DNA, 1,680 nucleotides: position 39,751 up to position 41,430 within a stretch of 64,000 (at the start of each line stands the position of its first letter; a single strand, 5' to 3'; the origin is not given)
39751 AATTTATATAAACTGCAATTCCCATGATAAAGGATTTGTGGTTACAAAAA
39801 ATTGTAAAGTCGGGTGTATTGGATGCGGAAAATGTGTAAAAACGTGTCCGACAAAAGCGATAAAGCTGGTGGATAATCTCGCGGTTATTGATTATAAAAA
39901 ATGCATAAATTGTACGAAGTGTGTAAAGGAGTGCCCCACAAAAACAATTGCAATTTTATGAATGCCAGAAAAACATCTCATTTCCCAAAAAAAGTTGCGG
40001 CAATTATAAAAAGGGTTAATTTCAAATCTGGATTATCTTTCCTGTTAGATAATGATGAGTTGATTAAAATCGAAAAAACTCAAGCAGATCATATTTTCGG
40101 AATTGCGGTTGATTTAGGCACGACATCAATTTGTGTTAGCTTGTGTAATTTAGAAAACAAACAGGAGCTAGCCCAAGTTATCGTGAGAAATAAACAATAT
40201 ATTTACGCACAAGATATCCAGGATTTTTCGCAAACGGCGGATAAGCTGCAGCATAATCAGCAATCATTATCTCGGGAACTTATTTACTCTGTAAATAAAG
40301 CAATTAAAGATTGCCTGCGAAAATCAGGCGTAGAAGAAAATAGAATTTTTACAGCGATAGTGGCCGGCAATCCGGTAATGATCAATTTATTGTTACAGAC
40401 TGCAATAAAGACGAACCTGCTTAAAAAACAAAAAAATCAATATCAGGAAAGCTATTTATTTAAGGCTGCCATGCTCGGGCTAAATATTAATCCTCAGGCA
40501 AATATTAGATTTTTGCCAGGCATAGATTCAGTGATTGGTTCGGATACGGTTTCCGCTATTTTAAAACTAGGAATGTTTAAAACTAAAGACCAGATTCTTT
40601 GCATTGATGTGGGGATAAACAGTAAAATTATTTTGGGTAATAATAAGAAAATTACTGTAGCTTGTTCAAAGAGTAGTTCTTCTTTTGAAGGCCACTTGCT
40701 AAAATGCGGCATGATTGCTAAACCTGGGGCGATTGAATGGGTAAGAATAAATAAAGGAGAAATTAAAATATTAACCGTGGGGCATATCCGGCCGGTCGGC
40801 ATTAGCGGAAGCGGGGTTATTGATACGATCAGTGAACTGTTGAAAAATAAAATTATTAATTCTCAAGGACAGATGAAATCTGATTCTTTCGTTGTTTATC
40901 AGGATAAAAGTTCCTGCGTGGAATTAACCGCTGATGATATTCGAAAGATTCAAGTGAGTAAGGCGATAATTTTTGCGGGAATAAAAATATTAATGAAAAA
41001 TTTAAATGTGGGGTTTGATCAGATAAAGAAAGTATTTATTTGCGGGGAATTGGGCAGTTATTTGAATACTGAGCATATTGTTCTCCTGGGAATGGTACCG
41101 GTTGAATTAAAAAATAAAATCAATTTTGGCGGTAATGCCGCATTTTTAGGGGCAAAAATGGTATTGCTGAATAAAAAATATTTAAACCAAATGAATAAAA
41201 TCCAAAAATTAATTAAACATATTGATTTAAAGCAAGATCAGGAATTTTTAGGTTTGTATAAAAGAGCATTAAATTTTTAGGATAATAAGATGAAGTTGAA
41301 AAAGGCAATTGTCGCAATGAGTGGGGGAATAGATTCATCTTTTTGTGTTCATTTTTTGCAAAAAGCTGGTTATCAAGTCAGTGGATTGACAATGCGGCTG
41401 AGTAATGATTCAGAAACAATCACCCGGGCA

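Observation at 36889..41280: rnfC-rnfD-rnfB without rnfG/E/A, coupled to a RACo-like ASKHA ATPase gene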

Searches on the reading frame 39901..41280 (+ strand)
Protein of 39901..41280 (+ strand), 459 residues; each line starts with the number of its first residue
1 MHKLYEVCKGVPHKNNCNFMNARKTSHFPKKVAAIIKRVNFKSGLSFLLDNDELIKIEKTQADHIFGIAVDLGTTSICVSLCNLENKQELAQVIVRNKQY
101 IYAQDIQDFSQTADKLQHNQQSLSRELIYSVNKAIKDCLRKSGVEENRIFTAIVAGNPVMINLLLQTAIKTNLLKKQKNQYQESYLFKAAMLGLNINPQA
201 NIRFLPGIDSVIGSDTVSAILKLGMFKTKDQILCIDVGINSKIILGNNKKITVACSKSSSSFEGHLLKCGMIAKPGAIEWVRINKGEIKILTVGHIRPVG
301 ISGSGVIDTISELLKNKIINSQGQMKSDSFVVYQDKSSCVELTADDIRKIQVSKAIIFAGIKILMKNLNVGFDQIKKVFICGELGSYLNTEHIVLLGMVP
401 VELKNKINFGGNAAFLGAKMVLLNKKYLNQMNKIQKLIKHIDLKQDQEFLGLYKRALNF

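Call 4: search_protein_families(library=pfam, proteins=[window:39901-41280:+], max_evalue=0.01)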
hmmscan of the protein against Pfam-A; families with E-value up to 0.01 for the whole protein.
window:39901-41280:+ (459 aa): 2 families
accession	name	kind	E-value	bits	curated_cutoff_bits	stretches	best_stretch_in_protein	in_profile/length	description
PF14574.11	RACo_C_ter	-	1.4e-53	182.1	27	1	232-458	3-248/261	C-terminal domain of RACo the ASKHA domain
PF17651.6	Raco_middle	-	4.4e-33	114.7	26.8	1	66-227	1-162/163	RACo middle region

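Call 5: search_protein_families(library=ncbifam, proteins=[window:39901-41280:+], max_evalue=0.01)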
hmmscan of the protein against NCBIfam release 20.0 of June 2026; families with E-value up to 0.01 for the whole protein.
window:39901-41280:+ (459 aa): 2 families
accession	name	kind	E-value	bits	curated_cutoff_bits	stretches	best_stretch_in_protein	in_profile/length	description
NF040756.1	corr_regen_AcsV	exception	4.9e-65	220.1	800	1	18-449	159-613/632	corrinoid activation/regeneration protein AcsV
TIGR04270.1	Rama_corrin_act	subfamily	2.6e-35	121.8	500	2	67-290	2-227/534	methylamine methyltransferase corrinoid protein reductive activase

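Call 13: find_encoding_contigs(protein=window:39958-41277:+, flank=10000, max_places=6)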
Protein window:39958-41277:+ (440 aa): no gene with exactly this product is on record in the collection.

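Call 14: find_homologous_proteins(query=window:39958-41277:+, max_evalue=0.00001)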
Query window:39958-41277:+ (440 aa): 214 proteins with E <= 0.00001 among 7049 candidates; the best 120 are listed.
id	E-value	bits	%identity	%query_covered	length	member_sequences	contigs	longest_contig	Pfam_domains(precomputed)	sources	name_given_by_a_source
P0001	1.4e-280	948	100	100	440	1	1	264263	PF17651.7,PF14574.12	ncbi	ncbi:MAG: ASKHA domain-containing protein [Candidatus Omnitrophota bacterium]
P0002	1.2e-131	457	51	97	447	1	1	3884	PF17651.7,PF14574.12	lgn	-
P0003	1.7e-130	454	49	100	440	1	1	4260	PF17651.7,PF14574.12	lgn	-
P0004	8.8e-129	448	51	97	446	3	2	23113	PF17651.7,PF14574.12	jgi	-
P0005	3.5e-126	439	48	100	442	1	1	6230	PF17651.7,PF14574.12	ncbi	-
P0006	5.5e-126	439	48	97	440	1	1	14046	PF17651.7,PF14574.12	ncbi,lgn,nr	ncbi:MAG: ASKHA domain-containing protein [Candidatus Omnitrophica bacterium]|nr:ASKHA domain-contai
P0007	7.3e-125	435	49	100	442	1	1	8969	PF17651.7,PF14574.12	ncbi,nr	ncbi:MAG: ASKHA domain-containing protein [Candidatus Omnitrophica bacterium]|nr:ASKHA domain-contai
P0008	2.4e-124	433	49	100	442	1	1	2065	PF17651.7,PF14574.12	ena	-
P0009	2.6e-123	430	48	100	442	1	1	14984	PF17651.7,PF14574.12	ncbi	-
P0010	4.8e-123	429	49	100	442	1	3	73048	PF17651.7,PF14574.12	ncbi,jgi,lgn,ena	-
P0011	9.3e-123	428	48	100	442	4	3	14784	PF17651.7,PF14574.12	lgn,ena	-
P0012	1.0e-122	428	46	97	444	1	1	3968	PF17651.7,PF14574.12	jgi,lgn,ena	-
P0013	1.9e-122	427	47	98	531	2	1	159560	PF00111.33,PF17651.7,PF14574.12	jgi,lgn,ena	-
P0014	2.8e-122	427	47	98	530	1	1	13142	PF00111.33,PF17651.7,PF14574.12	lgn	-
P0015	9.6e-122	425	48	100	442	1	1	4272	PF17651.7,PF14574.12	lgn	-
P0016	1.7e-121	424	49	97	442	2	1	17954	PF17651.7,PF14574.12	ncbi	ncbi:MAG: ASKHA domain-containing protein [Candidatus Omnitrophota bacterium]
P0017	1.9e-121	424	48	98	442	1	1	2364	PF17651.7,PF14574.12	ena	-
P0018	5.3e-121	422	48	97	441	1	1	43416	PF17651.7,PF14574.12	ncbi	-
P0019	7.9e-121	422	47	95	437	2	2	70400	PF17651.7,PF14574.12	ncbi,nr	ncbi:MAG: DUF4445 domain-containing protein [Candidatus Omnitrophica bacterium]|nr:DUF4445 domain-co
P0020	1.5e-118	414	47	98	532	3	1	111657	PF00111.33,PF17651.7,PF14574.12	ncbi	ncbi:MAG: ASKHA domain-containing protein [Candidatus Omnitrophota bacterium]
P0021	3.1e-118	413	45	100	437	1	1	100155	PF17651.7,PF14574.12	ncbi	ncbi:MAG: ASKHA domain-containing protein [Candidatus Omnitrophota bacterium]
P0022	3.7e-118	413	46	98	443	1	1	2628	PF17651.7,PF14574.12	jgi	-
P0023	4.1e-117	410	46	100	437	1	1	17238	PF17651.7,PF14574.12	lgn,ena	-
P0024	4.3e-115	403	46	96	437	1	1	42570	PF17651.7,PF14574.12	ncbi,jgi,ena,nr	ncbi:MAG: DUF4445 domain-containing protein [Candidatus Omnitrophica bacterium]|nr:DUF4445 domain-co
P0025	4.1e-113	396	45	100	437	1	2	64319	PF17651.7,PF14574.12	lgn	-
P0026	4.6e-113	396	44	100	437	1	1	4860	PF17651.7,PF14574.12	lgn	-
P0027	6.1e-103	363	38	99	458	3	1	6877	PF17651.7,PF14574.12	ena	-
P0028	1.9e-78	282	47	63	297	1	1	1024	PF17651.7,PF14574.12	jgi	-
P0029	2.4e-59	219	31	97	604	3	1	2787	PF00111.33,PF17651.7,PF14574.12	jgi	jgi:uncharacterized 2Fe-2S/4Fe-4S cluster protein (DUF4445 family)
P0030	8.6e-57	211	31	98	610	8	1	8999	PF17650.7,PF00111.33,PF17651.7,PF14574.12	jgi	-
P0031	1.4e-56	210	32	98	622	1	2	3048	PF17650.7,PF00111.33,PF17651.7,PF14574.12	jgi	-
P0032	6.4e-55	205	31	98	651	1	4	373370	PF17650.7,PF00111.33,PF17651.7,PF14574.12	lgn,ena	-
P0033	3.7e-53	199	28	98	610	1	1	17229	PF17650.7,PF00111.33,PF17651.7,PF14574.12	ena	-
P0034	8.5e-52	194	30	94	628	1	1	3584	PF17650.7,PF00111.33,PF17651.7,PF14574.12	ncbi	-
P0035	2.3e-51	193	29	87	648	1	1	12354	PF17650.7,PF00111.33,PF17651.7,PF14574.12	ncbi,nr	ncbi:MAG: ASKHA domain-containing protein [Actinomycetota bacterium]|nr:ASKHA domain-containing prot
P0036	6.3e-51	192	30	98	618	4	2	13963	PF17650.7,PF00111.33,PF17651.7,PF14574.12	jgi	-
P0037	2.9e-50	189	31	93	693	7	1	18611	PF17650.7,PF00111.33,PF17651.7,PF14574.12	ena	-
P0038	2.9e-50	189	31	92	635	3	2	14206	PF17650.7,PF00111.33,PF17651.7,PF14574.12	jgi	jgi:uncharacterized 2Fe-2S/4Fe-4S cluster protein (DUF4445 family)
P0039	5.2e-50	189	29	88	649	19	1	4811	PF17650.7,PF00111.33,PF17651.7,PF14574.12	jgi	-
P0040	8.1e-50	188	29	95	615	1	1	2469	PF17650.7,PF00111.33,PF17651.7,PF14574.12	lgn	-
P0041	1.9e-49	187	32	84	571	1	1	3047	PF17650.7,PF00111.33,PF17651.7,PF14574.12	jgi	-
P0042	1.9e-49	187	31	95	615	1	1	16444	PF17650.7,PF00111.33,PF17651.7,PF14574.12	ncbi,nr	ncbi:MAG: DUF4445 domain-containing protein [Anaerolineaceae bacterium]|nr:DUF4445 domain-containing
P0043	2.3e-49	186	29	91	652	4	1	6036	PF17650.7,PF00111.33,PF17651.7,PF14574.12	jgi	-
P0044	1.3e-48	184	29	94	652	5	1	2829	PF17650.7,PF00111.33,PF17651.7,PF14574.12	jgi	-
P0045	2.2e-48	183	30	93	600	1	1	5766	PF00111.33,PF17651.7,PF14574.12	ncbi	ncbi:MAG: ASKHA domain-containing protein [Candidatus Saccharicenans sp.]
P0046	2.4e-48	183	29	91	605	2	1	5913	PF17650.7,PF00111.33,PF17651.7,PF14574.12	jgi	-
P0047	1.4e-47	181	30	88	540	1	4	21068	PF00111.33,PF17651.7,PF14574.12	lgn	-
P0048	1.9e-47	180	30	94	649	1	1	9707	PF17650.7,PF00111.33,PF17651.7,PF14574.12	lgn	-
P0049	1.9e-47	180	29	94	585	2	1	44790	PF17650.7,PF00111.33,PF17651.7,PF14574.12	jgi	-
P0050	3.8e-47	179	29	90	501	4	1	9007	PF00111.33,PF17651.7,PF14574.12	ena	-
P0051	6.7e-47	178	28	96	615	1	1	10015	PF17650.7,PF00111.33,PF17651.7,PF14574.12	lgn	-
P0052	8.3e-47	178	29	90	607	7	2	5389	PF17650.7,PF00111.33,PF17651.7,PF14574.12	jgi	jgi:uncharacterized 2Fe-2S/4Fe-4S cluster protein (DUF4445 family)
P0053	9.0e-47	178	28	91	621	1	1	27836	PF17650.7,PF00111.33,PF17651.7,PF14574.12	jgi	-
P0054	9.4e-47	178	29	96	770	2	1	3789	PF17650.7,PF00111.33,PF17651.7,PF14574.12,PF00072.31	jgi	-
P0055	1.1e-46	178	30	87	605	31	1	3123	PF17650.7,PF00111.33,PF17651.7,PF14574.12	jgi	-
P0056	1.3e-46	177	30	94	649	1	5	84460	PF17650.7,PF17651.7,PF14574.12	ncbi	ncbi:MAG: ASKHA domain-containing protein [Candidatus Humimicrobiaceae bacterium]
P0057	1.8e-46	177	28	94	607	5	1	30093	PF17650.7,PF00111.33,PF17651.7,PF14574.12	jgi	jgi:uncharacterized 2Fe-2S/4Fe-4S cluster protein (DUF4445 family)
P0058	2.6e-46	176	31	95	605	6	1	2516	PF17650.7,PF00111.33,PF17651.7,PF14574.12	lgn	-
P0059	6.0e-46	175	30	90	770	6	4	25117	PF17650.7,PF00111.33,PF17651.7,PF14574.12,PF00072.31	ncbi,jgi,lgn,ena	jgi:uncharacterized 2Fe-2S/4Fe-4S cluster protein (DUF4445 family)/FixJ family two-component respons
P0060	6.0e-46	175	29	96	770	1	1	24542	PF17650.7,PF00111.33,PF17651.7,PF14574.12,PF00072.31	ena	-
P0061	7.0e-46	175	28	95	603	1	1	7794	PF17650.7,PF00111.33,PF17651.7,PF14574.12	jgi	jgi:uncharacterized 2Fe-2S/4Fe-4S cluster protein (DUF4445 family)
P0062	2.7e-45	173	29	91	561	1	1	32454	PF17650.7,PF17651.7,PF14574.12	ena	-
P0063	3.0e-45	173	28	98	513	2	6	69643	PF17650.7,PF17651.7,PF14574.12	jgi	jgi:uncharacterized 2Fe-2S/4Fe-4S cluster protein (DUF4445 family)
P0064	3.5e-45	173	29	91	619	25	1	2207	PF17650.7,PF00111.33,PF17651.7,PF14574.12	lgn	-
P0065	4.8e-45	172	29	96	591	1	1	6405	PF17650.7,PF00111.33,PF17651.7,PF14574.12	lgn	-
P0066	7.0e-45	172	29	94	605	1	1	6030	PF17650.7,PF00111.33,PF17651.7,PF14574.12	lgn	-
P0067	7.4e-45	172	27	99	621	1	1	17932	PF17650.7,PF00111.33,PF17651.7,PF14574.12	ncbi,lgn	-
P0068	8.7e-45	171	27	93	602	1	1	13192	PF17650.7,PF00111.33,PF17651.7,PF14574.12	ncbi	ncbi:MAG: ASKHA domain-containing protein [Chloroflexia bacterium]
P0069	1.4e-44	171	28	97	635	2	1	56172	PF17650.7,PF00111.33,PF17651.7,PF14574.12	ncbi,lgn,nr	ncbi:MAG TPA: ASKHA domain-containing protein [Methanospirillum sp.]|nr:ASKHA domain-containing prot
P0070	1.5e-44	171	29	92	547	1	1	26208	PF00111.33,PF17651.7,PF14574.12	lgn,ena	-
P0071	5.0e-44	169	30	98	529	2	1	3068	PF17650.7,PF17651.7,PF14574.12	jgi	jgi:uncharacterized 2Fe-2S/4Fe-4S cluster protein (DUF4445 family)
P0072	8.0e-44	168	30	97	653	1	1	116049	PF17650.7,PF00111.33,PF17651.7,PF14574.12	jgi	jgi:uncharacterized 2Fe-2S/4Fe-4S cluster protein (DUF4445 family)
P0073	2.2e-43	167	29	93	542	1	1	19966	PF00111.33,PF17651.7,PF14574.12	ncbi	-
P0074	2.3e-43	167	27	94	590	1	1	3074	PF00111.33,PF17651.7,PF14574.12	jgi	jgi:uncharacterized 2Fe-2S/4Fe-4S cluster protein (DUF4445 family)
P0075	2.7e-43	166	28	92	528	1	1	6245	PF17650.7,PF17651.7,PF14574.12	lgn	-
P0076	3.1e-43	166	30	87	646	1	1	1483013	PF17650.7,PF00111.33,PF17651.7,PF14574.12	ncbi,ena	-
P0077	3.7e-43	166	29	94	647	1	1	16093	PF17650.7,PF00111.33,PF17651.7,PF14574.12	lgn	-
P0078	5.0e-43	166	30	90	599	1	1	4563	PF17650.7,PF00111.33,PF17651.7,PF14574.12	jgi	jgi:uncharacterized 2Fe-2S/4Fe-4S cluster protein (DUF4445 family)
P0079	9.5e-43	165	30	90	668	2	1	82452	PF17650.7,PF00111.33,PF17651.7,PF14574.12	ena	-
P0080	1.1e-42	164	28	97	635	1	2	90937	PF17650.7,PF00111.33,PF17651.7,PF14574.12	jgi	jgi:uncharacterized 2Fe-2S/4Fe-4S cluster protein (DUF4445 family)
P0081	2.4e-42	163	29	96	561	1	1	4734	PF00111.33,PF17651.7,PF14574.12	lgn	-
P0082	3.9e-42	163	29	93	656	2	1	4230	PF17650.7,PF00111.33,PF17651.7,PF14574.12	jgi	jgi:uncharacterized 2Fe-2S/4Fe-4S cluster protein (DUF4445 family)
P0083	4.2e-42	163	30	88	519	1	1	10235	PF00111.33,PF17651.7,PF14574.12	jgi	-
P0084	5.2e-42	162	27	98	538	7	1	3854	PF00111.33,PF17651.7,PF14574.12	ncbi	-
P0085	8.7e-42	161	28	89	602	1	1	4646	PF17650.7,PF00111.33,PF17651.7,PF14574.12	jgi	-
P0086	1.1e-41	161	28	94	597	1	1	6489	PF17650.7,PF00111.33,PF17651.7,PF14574.12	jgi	jgi:uncharacterized 2Fe-2S/4Fe-4S cluster protein (DUF4445 family)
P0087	1.3e-41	161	30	94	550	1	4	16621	PF00111.33,PF17651.7,PF14574.12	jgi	jgi:uncharacterized 2Fe-2S/4Fe-4S cluster protein (DUF4445 family)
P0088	1.8e-41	160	28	94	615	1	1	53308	PF17651.7,PF14574.12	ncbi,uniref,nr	ncbi:Uncharacterized 2Fe-2 and 4Fe-4S clusters-containing protein, contains DUF4445 domain [Thermosy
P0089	1.8e-41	160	29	92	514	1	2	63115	PF17650.7,PF17651.7,PF14574.12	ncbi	-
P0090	1.9e-41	160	28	94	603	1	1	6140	PF17650.7,PF00111.33,PF17651.7,PF14574.12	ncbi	-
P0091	2.0e-41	160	28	89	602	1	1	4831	PF17650.7,PF00111.33,PF17651.7,PF14574.12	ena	-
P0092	3.8e-41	159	27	93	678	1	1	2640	PF17650.7,PF00111.33,PF17651.7,PF14574.12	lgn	-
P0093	4.0e-41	159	28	93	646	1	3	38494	PF17650.7,PF00111.33,PF17651.7,PF14574.12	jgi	jgi:uncharacterized 2Fe-2S/4Fe-4S cluster protein (DUF4445 family)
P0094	4.7e-41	159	29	94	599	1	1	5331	PF17650.7,PF00111.33,PF17651.7,PF14574.12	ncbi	-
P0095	5.0e-41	159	29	87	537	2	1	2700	PF17650.7,PF17651.7,PF14574.12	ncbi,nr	ncbi:MAG TPA: DUF4445 domain-containing protein, partial [Chloroflexi bacterium]|nr:DUF4445 domain-c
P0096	7.2e-41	158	25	95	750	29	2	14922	PF00111.33,PF17651.7,PF14574.12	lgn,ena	-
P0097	8.7e-41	158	30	89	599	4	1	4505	PF17650.7,PF00111.33,PF17651.7,PF14574.12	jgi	jgi:uncharacterized 2Fe-2S/4Fe-4S cluster protein (DUF4445 family)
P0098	9.1e-41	158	29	88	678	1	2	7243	PF17650.7,PF00111.33,PF17651.7,PF14574.12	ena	-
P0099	1.0e-40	158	29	92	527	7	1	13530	PF17650.7,PF17651.7,PF14574.12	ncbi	-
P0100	1.3e-40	158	30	88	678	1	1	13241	PF17650.7,PF00111.33,PF17651.7,PF14574.12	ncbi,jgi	-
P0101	1.3e-40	158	28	90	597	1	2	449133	PF17650.7,PF00111.33,PF17651.7,PF14574.12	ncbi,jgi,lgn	jgi:uncharacterized 2Fe-2S/4Fe-4S cluster protein (DUF4445 family)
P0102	1.3e-40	158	28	97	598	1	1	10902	PF17650.7,PF00111.33,PF17651.7,PF14574.12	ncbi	-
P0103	1.7e-40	157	28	90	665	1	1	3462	PF17650.7,PF00111.33,PF17651.7,PF14574.12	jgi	jgi:uncharacterized 2Fe-2S/4Fe-4S cluster protein (DUF4445 family)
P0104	1.8e-40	157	26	97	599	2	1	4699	PF17650.7,PF00111.33,PF17651.7,PF14574.12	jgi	jgi:uncharacterized 2Fe-2S/4Fe-4S cluster protein (DUF4445 family)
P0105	2.2e-40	157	28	91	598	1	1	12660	PF17650.7,PF00111.33,PF17651.7,PF14574.12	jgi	jgi:uncharacterized 2Fe-2S/4Fe-4S cluster protein (DUF4445 family)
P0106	2.5e-40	157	29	89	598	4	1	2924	PF17650.7,PF00111.33,PF17651.7,PF14574.12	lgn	-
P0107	2.8e-40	157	28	98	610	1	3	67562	PF17650.7,PF00111.33,PF17651.7,PF14574.12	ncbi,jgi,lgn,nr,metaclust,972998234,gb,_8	ncbi:MAG TPA: ferredoxin [Anaerolineaceae bacterium]|nr:ferredoxin [Anaerolineaceae bacterium]|metac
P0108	2.8e-40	157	29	89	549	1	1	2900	PF17650.7,PF17651.7,PF14574.12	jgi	jgi:uncharacterized 2Fe-2S/4Fe-4S cluster protein (DUF4445 family)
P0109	3.1e-40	156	28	89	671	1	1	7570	PF17650.7,PF00111.33,PF17651.7,PF14574.12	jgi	jgi:uncharacterized 2Fe-2S/4Fe-4S cluster protein (DUF4445 family)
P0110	4.0e-40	156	26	96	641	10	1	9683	PF17650.7,PF00111.33,PF17651.7,PF14574.12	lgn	-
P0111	5.4e-40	156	30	88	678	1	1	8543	PF17650.7,PF00111.33,PF17651.7,PF14574.12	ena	-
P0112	6.5e-40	155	27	89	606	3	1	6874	PF17650.7,PF00111.33,PF17651.7,PF14574.12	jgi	jgi:uncharacterized 2Fe-2S/4Fe-4S cluster protein (DUF4445 family)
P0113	7.8e-40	155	28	90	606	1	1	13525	PF17650.7,PF00111.33,PF17651.7,PF14574.12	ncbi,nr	ncbi:MAG: DUF4445 domain-containing protein [Anaerolineae bacterium]|nr:DUF4445 domain-containing pr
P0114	8.9e-40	155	26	91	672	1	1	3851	PF17650.7,PF17651.7,PF14574.12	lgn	-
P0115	1.0e-39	155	28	87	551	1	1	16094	PF00111.33,PF17651.7,PF14574.12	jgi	jgi:uncharacterized 2Fe-2S/4Fe-4S cluster protein (DUF4445 family)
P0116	1.1e-39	155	28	89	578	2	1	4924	PF17650.7,PF00111.33,PF17651.7,PF14574.12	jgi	jgi:uncharacterized 2Fe-2S/4Fe-4S cluster protein (DUF4445 family)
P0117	2.6e-39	153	28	89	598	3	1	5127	PF17650.7,PF00111.33,PF17651.7,PF14574.12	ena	-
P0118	2.8e-39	153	27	86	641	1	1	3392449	PF17650.7,PF00111.33,PF17651.7,PF14574.12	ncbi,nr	ncbi:corrinoid activation/regeneration protein AcsV [Eubacteriaceae bacterium ES3]|nr:corrinoid acti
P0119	2.8e-39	153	26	90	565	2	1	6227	PF00111.33,PF17651.7,PF14574.12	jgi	-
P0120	3.1e-39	153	27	90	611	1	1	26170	PF00111.33,PF17651.7,PF14574.12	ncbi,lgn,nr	ncbi:MAG TPA: ASKHA domain-containing protein [Patescibacteria group bacterium]|nr:ASKHA domain-cont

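Call 15: find_encoding_contigs(protein=P0001, flank=10000, max_places=2)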
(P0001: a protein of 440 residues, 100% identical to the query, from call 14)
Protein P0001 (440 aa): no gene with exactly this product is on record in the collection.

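Call 16: find_encoding_contigs(protein=P0013, flank=10000, max_places=2)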
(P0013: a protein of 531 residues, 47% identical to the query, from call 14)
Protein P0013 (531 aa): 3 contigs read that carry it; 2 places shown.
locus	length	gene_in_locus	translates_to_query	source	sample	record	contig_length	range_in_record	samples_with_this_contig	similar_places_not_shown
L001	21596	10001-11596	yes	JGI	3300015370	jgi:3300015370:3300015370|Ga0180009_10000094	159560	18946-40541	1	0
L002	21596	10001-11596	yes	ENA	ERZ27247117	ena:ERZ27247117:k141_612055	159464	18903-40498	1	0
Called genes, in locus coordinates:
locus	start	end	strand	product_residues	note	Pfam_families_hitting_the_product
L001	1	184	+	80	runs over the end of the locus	PF01155:HypA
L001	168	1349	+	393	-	PF17788:HypF_C, PF22521:HypF_C_2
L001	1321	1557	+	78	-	PF01455:HupF_HypC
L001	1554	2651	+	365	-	PF01924:HypD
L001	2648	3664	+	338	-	PF00586:AIRS, PF02769:AIRS_C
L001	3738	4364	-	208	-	PF04509:CheC (faint)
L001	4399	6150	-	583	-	PF01590:GAF, PF13185:GAF_2, PF13492:GAF_3, PF13185:GAF_2, PF13492:GAF_3, PF13487:HD_5, PF01966:HD, PF13487:HD_5, +1 more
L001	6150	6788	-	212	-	PF13690:CheX (faint), PF04509:CheC (weak)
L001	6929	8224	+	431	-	PF13375:RnfC_N, PF25984:BSH_YknX (weak), PF01512:Complex1_51K, PF10531:SLBB, PF12838:Fer4_7, PF13187:Fer4_9 (weak), PF13237:Fer4_10 (weak), PF14697:Fer4_21 (weak), +5 more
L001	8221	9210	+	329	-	PF03116:NQR2_RnfD_RnfE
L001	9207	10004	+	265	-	PF04060:FeS, PF13187:Fer4_9 (weak), PF14697:Fer4_21 (weak), PF00037:Fer4 (weak), PF12837:Fer4_6 (weak), PF13187:Fer4_9 (weak), PF14697:Fer4_21, PF12838:Fer4_7, +8 more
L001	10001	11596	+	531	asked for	PF00111:Fer2 (weak), PF17651:Raco_middle, PF14574:RACo_C_ter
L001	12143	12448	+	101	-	-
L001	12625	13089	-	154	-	-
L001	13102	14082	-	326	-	PF12127:FloA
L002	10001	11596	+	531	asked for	PF00111:Fer2 (weak), PF17651:Raco_middle, PF14574:RACo_C_ter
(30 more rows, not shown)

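Call 17: find_encoding_contigs(protein=P0021, flank=10000, max_places=2)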
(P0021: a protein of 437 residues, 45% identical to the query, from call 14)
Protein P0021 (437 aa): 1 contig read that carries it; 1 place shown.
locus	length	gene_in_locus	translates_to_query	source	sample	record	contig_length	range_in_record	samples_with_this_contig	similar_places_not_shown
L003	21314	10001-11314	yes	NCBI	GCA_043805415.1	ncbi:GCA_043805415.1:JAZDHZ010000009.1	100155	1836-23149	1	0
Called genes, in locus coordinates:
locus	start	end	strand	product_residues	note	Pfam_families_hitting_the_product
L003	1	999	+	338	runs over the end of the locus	PF00586:AIRS, PF02769:AIRS_C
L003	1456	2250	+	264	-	PF01946:Thi4, PF01494:FAD_binding_3 (weak), PF03486:HI0933_like (faint), PF07992:Pyr_redox_2 (weak), PF00890:FAD_binding_2 (faint), PF01266:DAO (weak), PF12831:FAD_oxidored, PF13450:NAD_binding_8 (weak)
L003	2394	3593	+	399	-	PF01837:HcyBio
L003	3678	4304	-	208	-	PF13690:CheX (faint), PF04509:CheC (weak)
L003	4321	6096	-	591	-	PF01590:GAF, PF13185:GAF_2, PF13492:GAF_3, PF13185:GAF_2, PF13487:HD_5, PF01966:HD, PF13487:HD_5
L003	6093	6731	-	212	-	PF13690:CheX (faint), PF04509:CheC (weak)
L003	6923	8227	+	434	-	PF13375:RnfC_N, PF01512:Complex1_51K, PF12800:Fer4_4 (faint), PF10531:SLBB, PF13746:Fer4_18 (faint), PF12838:Fer4_7, PF13187:Fer4_9 (weak), PF13237:Fer4_10 (weak), +3 more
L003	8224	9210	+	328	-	PF03116:NQR2_RnfD_RnfE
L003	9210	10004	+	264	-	PF04060:FeS, PF12838:Fer4_7, PF13187:Fer4_9 (weak), PF13237:Fer4_10 (weak), PF25160:LdpA_Fe-S-bd (weak), PF00037:Fer4 (weak), PF12797:Fer4_2 (weak), PF12838:Fer4_7, +8 more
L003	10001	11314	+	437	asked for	PF17651:Raco_middle, PF14574:RACo_C_ter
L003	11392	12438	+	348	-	PF00764:Arginosuc_synth, PF02540:NAD_synthase (weak), PF03054:tRNA_Me_trans, PF06508:QueC, PF24167:DUF7411 (weak), PF20259:tRNA_Me_trans_M, PF20258:tRNA_Me_trans_C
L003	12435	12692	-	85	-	-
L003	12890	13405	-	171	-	PF27722:YqfB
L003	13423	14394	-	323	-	PF12127:FloA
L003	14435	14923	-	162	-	PF24961:NfeD_membrane (weak), PF01957:NfeD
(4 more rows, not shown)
